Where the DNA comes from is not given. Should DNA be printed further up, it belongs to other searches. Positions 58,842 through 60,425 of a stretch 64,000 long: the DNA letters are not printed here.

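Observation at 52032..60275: Two different 2-oxoglutarate-oxidising systems encoded back to back (sucAB and the kor cluster) on the same strand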

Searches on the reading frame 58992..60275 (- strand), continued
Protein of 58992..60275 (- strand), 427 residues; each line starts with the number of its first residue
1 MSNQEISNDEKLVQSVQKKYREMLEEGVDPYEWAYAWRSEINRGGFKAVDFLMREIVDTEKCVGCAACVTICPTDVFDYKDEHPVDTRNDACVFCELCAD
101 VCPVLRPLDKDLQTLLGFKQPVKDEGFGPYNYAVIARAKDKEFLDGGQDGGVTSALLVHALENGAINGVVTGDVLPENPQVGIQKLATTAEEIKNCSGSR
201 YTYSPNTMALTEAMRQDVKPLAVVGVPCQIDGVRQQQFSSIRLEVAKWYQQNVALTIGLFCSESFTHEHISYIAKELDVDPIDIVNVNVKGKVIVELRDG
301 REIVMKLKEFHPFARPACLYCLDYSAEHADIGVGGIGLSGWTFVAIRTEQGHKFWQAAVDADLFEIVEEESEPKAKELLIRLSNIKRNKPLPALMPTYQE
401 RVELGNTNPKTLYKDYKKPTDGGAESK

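Call 18: search_solved_structures(query=window:58992-60275:-, max_evalue=0.01, show_alignments=3)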
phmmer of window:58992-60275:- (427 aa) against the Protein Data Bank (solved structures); distinct sequences matched with E-value up to 0.01: 106 (the best 60 are shown).
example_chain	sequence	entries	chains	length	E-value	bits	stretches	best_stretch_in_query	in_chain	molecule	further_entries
9r51_B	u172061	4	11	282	1.1e-41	146.3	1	126-390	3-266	F420-reducing [NiFe]-hydrogenase from Methanothermococcus thermolithotrophicus subunit bet | F420-reducing [NiFe]-hydrogenase from Methanothermococcus thermolit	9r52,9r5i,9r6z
6qgr_B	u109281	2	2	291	2.3e-39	138.7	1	122-389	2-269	Coenzyme F420 hydrogenase subunit beta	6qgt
6qii_B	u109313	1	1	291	2.3e-39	138.7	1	122-389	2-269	Coenzyme F420 hydrogenase subunit beta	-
8rja_E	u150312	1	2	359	3.7e-39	137.9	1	49-386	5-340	Coenzyme F420 hydrogenase/dehydrogenase, beta subunit C terminus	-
3zfs_C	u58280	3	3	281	1e-37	133.2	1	128-389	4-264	F420-REDUCING HYDROGENASE, SUBUNIT BETA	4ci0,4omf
8riu_B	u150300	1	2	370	1.1e-35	126.6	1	52-379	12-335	Coenzyme F420 hydrogenase/dehydrogenase, beta subunit C terminus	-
7np8_A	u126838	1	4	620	4e-33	118.1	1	51-378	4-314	Coenzyme F420-dependent sulfite reductase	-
9tn7_A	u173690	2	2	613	8.5e-33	117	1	53-379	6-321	Coenzyme F420 hydrogenase/dehydrogenase beta subunit domain protein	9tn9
7npa_A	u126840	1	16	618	7.1e-29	104.1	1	51-378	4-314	Coenzyme F420-dependent sulfite reductase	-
8rvu_E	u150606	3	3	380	4.4e-14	55.3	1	134-372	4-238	Formate dehydrogenase, beta subunit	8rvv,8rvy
9t1s_M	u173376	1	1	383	1.1e-11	47.5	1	135-379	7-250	formate dehydrogenase (coenzyme F420)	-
6cfw_N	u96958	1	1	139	3e-09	39.4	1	50-106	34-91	NADH-plastoquinone oxidoreductase subunit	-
7bkb_E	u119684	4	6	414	1.4e-08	37.2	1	135-375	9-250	Formate dehydrogenase, beta subunit (F420)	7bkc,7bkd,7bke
5dqr_A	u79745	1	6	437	2.2e-08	36.5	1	122-342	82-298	7-hydroxymethyl chlorophyll a reductase, chloroplastic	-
9sw6_G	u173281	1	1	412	6.4e-07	31.7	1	56-127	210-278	Polyferredoxin protein MvhB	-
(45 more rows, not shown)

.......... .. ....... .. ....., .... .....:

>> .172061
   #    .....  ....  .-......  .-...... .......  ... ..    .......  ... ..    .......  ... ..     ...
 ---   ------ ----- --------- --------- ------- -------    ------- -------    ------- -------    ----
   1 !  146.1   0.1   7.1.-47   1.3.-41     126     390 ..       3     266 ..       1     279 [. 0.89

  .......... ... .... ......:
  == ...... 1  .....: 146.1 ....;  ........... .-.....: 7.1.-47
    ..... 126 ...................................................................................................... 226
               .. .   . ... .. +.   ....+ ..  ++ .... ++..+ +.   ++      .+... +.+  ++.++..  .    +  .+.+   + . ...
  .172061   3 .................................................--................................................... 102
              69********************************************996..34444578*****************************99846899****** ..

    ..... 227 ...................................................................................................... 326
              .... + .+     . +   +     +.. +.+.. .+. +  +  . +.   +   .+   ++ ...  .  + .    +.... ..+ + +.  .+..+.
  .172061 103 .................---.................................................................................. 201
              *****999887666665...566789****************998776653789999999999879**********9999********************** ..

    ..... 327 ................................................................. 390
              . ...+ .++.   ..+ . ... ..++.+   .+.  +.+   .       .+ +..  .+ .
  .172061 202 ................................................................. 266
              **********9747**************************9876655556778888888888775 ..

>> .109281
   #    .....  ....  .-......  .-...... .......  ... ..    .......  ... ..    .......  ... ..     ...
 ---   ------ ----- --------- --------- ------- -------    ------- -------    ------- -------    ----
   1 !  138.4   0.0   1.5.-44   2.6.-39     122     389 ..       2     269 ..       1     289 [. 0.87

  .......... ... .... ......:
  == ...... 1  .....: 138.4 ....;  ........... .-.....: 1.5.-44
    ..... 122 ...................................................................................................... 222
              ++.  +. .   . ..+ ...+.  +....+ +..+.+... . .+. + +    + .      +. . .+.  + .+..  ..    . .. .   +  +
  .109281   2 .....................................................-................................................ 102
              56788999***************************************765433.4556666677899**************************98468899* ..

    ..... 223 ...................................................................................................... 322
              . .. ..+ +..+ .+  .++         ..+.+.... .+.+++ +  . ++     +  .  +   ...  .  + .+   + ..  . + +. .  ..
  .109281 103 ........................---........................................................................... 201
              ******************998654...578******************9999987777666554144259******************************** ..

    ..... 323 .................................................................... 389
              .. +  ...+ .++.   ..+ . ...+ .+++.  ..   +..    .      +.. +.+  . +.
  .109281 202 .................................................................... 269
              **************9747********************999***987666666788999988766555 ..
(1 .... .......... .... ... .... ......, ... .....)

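Call 19: find_encoding_contigs(protein=P0028, flank=10000, max_places=1)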
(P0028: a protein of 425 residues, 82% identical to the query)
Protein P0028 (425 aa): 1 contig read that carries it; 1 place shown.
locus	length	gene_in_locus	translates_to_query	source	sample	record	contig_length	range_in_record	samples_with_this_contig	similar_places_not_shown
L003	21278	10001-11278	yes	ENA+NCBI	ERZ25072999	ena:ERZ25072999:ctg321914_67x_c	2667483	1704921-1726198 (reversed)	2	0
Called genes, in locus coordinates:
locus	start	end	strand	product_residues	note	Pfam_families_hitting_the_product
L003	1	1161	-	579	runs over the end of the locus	PF05935:Arylsulfotrans, PF14269:Arylsulfotran_2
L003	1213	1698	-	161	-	PF09723:Zn_ribbon_8 (faint)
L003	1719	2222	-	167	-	PF09723:Zn_ribbon_8 (faint)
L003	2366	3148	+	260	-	PF00378:ECH_1, PF16113:ECH_2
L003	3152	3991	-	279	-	PF00350:Dynamin_N (faint), PF01926:MMR_HSR1, PF02421:FeoB_N, PF03193:RsgA_GTPase (faint), PF00009:GTP_EFTU (weak), PF07650:KH_2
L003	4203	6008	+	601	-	PF01336:tRNA_anti-codon, PF00152:tRNA-synt_2, PF02938:GAD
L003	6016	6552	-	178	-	PF14238:DUF4340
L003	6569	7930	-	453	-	PF23357:DUF7088, PF09822:ABC_transp_aux, PF14258:DUF4350 (weak), PF23355:IFT52_GIFT (weak)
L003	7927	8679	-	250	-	PF01061:ABC2_membrane, PF12679:ABC2_membrane_2, PF12698:ABC2_membrane_3, PF13346:ABC2_membrane_5 (weak)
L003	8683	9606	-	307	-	PF00005:ABC_tran, PF13304:AAA_21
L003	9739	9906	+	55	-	-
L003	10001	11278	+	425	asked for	PF00037:Fer4 (weak), PF12837:Fer4_6 (faint), PF13237:Fer4_10 (weak), PF14697:Fer4_21, PF12838:Fer4_7, PF13187:Fer4_9 (weak), PF04422:FrhB_FdhB_N, PF04432:FrhB_FdhB_C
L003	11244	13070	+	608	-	PF01558:POR, PF01855:POR_N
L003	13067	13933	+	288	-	PF02775:TPP_enzyme_C, PF12367:PFO_beta_C (weak)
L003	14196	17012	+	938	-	PF16078:2-oxogl_dehyd_N, PF00676:E1_dh, PF02779:Transket_pyr, PF16870:OxoGdeHyase_C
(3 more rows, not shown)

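Call 20: find_encoding_contigs(protein=P0032, flank=10000, max_places=1)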
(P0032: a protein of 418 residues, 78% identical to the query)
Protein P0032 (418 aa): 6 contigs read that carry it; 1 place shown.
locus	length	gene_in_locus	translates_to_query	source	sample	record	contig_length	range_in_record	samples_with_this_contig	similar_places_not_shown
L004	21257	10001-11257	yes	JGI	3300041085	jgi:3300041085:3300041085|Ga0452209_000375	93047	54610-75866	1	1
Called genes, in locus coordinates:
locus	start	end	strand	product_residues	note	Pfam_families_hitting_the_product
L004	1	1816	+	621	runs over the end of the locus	PF00012:HSP70, PF06723:MreB_Mbl, PF00012:HSP70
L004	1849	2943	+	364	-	PF00226:DnaJ, PF01556:DnaJ_C, PF00684:DnaJ_CXXCXGXG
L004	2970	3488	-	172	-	-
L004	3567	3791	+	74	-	PF09723:Zn_ribbon_8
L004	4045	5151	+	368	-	PF01820:Dala_Dala_lig_N, PF02786:CPSase_L_D2, PF02222:ATP-grasp, PF07478:Dala_Dala_lig_C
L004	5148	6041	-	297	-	PF00892:EamA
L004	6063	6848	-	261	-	PF01758:SBF, PF13593:SBF_like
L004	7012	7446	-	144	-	PF02472:ExbD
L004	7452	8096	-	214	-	PF01618:MotA_ExbB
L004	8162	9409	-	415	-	PF00278:Orn_DAP_Arg_deC, PF02784:Orn_Arg_deC_N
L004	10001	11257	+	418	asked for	PF00037:Fer4 (weak), PF12837:Fer4_6 (faint), PF13237:Fer4_10 (weak), PF14697:Fer4_21, PF12838:Fer4_7, PF13187:Fer4_9 (weak), PF04422:FrhB_FdhB_N, PF04432:FrhB_FdhB_C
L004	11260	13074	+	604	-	PF01558:POR, PF01855:POR_N, PF17147:PFOR_II (weak)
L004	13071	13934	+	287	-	PF02775:TPP_enzyme_C, PF12367:PFO_beta_C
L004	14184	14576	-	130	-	PF01850:PIN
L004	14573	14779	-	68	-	PF09957:VapB_antitoxin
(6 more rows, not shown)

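Call 21: find_encoding_contigs(protein=P0046, flank=10000, max_places=1)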
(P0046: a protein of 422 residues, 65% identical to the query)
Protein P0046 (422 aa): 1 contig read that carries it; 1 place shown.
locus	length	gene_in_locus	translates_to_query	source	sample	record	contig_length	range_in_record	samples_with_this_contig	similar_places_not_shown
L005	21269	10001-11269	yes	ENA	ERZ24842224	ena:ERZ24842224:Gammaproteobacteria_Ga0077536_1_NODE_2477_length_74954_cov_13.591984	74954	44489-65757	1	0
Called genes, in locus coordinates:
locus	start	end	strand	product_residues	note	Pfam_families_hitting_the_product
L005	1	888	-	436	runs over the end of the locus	PF02770:Acyl-CoA_dh_M, PF00441:Acyl-CoA_dh_1, PF08028:Acyl-CoA_dh_2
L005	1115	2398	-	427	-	PF02770:Acyl-CoA_dh_M, PF00441:Acyl-CoA_dh_1, PF08028:Acyl-CoA_dh_2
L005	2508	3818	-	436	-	PF02770:Acyl-CoA_dh_M, PF00441:Acyl-CoA_dh_1, PF08028:Acyl-CoA_dh_2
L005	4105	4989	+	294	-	PF00753:Lactamase_B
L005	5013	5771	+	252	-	PF13489:Methyltransf_23, PF07021:MetW (weak), PF08241:Methyltransf_11, PF08242:Methyltransf_12, PF13649:Methyltransf_25, PF13847:Methyltransf_31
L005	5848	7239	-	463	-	PF02233:PNTB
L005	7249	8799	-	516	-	PF05222:AlaDh_PNT_N, PF01262:AlaDh_PNT_C, PF12769:PNTB_4TM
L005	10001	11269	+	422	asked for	PF13183:Fer4_8 (faint), PF12838:Fer4_7, PF00037:Fer4 (faint), PF13237:Fer4_10 (weak), PF14697:Fer4_21, PF13187:Fer4_9 (weak), PF04422:FrhB_FdhB_N, PF04432:FrhB_FdhB_C, +1 more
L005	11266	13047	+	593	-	PF01558:POR, PF01855:POR_N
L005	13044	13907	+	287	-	PF02775:TPP_enzyme_C, PF12367:PFO_beta_C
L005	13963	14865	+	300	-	PF00106:adh_short, PF08659:KR, PF13561:adh_short_C2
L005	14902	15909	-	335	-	PF08100:Dimerisation, PF00891:Methyltransf_2, PF08242:Methyltransf_12 (weak)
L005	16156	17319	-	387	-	PF07607:DUF1570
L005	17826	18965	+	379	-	PF01658:Inos-1-P_synth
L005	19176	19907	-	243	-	PF12637:TSCPD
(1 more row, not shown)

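Call 27: find_related_loci(query=A1, collection=genome_contigs, flank=6000)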
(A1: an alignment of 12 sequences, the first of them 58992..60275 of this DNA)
Query A1 (427 aa) in genome_contigs; peptide patterns used: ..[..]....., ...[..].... (x = any residue, [..] = any of these).
599 stretches matched a pattern (row limit reached: there are more); 226 encode a relative of the query (tblastn E <= 1e-3); the best 80 are kept; 80 distinct loci.
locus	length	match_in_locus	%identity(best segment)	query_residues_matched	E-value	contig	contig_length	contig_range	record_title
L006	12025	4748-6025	95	1-426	0e+0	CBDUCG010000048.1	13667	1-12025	MAG TPA_asm: uncultured bacterium isolate ERR2431957_concoct_61 genome assembly, contig: ERZ23878503.1166, whole genome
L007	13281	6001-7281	94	1-427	0e+0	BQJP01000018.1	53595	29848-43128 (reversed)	MAG: Thermodesulfobacteriota bacterium DHS20C13 DNA, sequence018, whole genome shotgun sequence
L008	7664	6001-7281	93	1-427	0e+0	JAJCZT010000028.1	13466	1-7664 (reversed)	MAG: Deltaproteobacteria bacterium isolate OFTM235 OFTM235_27, whole genome shotgun sequence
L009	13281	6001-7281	93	1-427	0e+0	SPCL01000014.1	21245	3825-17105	MAG: Thermodesulfobacteriales bacterium isolate das_tool.metabat2.12 k141_590527, whole genome shotgun sequence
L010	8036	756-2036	92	1-427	0e+0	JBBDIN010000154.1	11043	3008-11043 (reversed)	MAG: Thermodesulfobacteriota bacterium isolate LejiaA_40_8 Lejia_A_8310_length_11043_cov_4, whole genome shotgun sequenc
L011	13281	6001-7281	92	1-427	0e+0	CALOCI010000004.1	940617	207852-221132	MAG: uncultured Thermodesulfobacteriota bacterium isolate LOGT_bin.0081 genome assembly, contig: contig_15980, whole gen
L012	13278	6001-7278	85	1-427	0e+0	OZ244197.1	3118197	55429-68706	MAG: Thermodesulfobacteriota bacterium isolate ec96ddf5-9e38-48dc-a8a0-7131a85d877a genome assembly, chromosome: 1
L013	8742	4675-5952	83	1-427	0e+0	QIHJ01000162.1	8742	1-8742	MAG: Candidatus Dadabacteria bacterium isolate SZUA-126 Ga0063293_10009802, whole genome shotgun sequence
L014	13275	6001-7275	83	1-426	0e+0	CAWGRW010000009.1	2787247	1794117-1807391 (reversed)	MAG: uncultured bacterium isolate MFD06435.bin.1.47 genome assembly, contig: contig_17617, whole genome shotgun sequence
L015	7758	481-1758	83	1-427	0e+0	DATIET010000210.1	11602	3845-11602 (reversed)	MAG TPA_asm: Thermodesulfobacteriota bacterium isolate SMAG_U16376 k141_1350006, whole genome shotgun sequence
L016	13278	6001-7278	83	1-427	0e+0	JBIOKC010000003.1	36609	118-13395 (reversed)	MAG: Thermodesulfobacteriota bacterium isolate GcL13-15 k141_1644972_length_36609_cov_57.6489, whole genome shotgun sequ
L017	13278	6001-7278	83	1-427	0e+0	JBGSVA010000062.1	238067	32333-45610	MAG: Thermodesulfobacteriota bacterium isolate JTS-AC446 k141_1543884, whole genome shotgun sequence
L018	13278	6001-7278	81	1-427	0e+0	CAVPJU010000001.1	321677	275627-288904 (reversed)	MAG: uncultured bacterium isolate MFD10007.bin.1.169 genome assembly, contig: contig_25357, whole genome shotgun sequenc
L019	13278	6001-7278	82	1-427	0e+0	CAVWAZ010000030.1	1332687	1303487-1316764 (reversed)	MAG: uncultured delta proteobacterium isolate MFD09730.bin.2.52 genome assembly, contig: contig_6045, whole genome shotg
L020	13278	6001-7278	82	1-427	0e+0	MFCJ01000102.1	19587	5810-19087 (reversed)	MAG: Candidatus Dadabacteria bacterium RIFCSPHIGHO2_12_FULL_53_21 rifcsphigho2_12_scaffold_3926, whole genome shotgun se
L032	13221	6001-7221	61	10-416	1e-178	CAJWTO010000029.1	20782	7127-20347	MAG TPA_asm: uncultured proteobacterium isolate ERR599094_bin.53_MetaBAT_v2.12.1_MAG genome assembly, contig: NODE_2367_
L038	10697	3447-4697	59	2-418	7e-177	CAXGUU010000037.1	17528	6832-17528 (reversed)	MAG TPA_asm: uncultured bacterium isolate ERR594338_binner13_Refined_124 genome assembly, contig: ERZ11848501.4726, whol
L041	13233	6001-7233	61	10-419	5e-174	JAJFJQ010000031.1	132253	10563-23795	MAG: Gammaproteobacteria bacterium isolate OFTM106 OFTM106_30, whole genome shotgun sequence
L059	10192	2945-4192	59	2-417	3e-168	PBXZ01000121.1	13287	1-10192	MAG: Candidatus Poribacteria bacterium isolate NP41 32386, whole genome shotgun sequence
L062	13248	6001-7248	59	2-417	1e-167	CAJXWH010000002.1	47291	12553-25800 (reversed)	MAG TPA_asm: uncultured Acidiferrobacteraceae bacterium isolate SRR5494786_bin.6_MetaBAT_v2.12.1_MAG genome assembly, co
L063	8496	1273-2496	61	10-417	3e-167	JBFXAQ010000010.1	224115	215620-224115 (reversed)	MAG: Gammaproteobacteria bacterium isolate CA_2019_TPBS_26 NODE_510_length_224115_cov_42.658236_TPBS, whole genome shotg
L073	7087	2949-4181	59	7-417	1e-165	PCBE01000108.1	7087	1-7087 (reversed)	MAG: Acidiferrobacteraceae bacterium isolate NP122 101039, whole genome shotgun sequence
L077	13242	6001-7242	58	5-418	1e-163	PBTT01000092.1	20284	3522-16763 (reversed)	MAG: Acidiferrobacteraceae bacterium isolate NP54 81209, whole genome shotgun sequence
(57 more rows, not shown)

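Call 33: search_protein_representatives(protein=window:58992-60275:-)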
Query: 427 residues. Proteins with E-value up to 0.001 (for the whole library): 4902; up to 1e-10: 1849; up to 1e-30: 232. The best 150 are listed.
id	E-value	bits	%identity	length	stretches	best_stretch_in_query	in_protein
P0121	2.6e-164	563.5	60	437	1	13-414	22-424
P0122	6.0e-110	384.4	51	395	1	31-389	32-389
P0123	8.1e-107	374.1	54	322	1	104-412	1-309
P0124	5.5e-103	361.5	45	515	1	14-390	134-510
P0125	1.9e-94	333.3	42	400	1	43-395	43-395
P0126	2.0e-93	329.9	44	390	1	11-392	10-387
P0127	4.1e-89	315.8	91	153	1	276-427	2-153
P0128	1.8e-87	310.3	55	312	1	107-345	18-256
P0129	8.1e-84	298.3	65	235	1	75-281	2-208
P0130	1.5e-76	274.3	58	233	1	16-212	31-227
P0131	1.7e-72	261.0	59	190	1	7-182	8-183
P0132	2.4e-71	257.3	38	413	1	15-385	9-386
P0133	7.8e-66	239.1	38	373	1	47-396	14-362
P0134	2.3e-65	237.5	39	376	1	52-394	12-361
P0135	2.7e-65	237.3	42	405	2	182-382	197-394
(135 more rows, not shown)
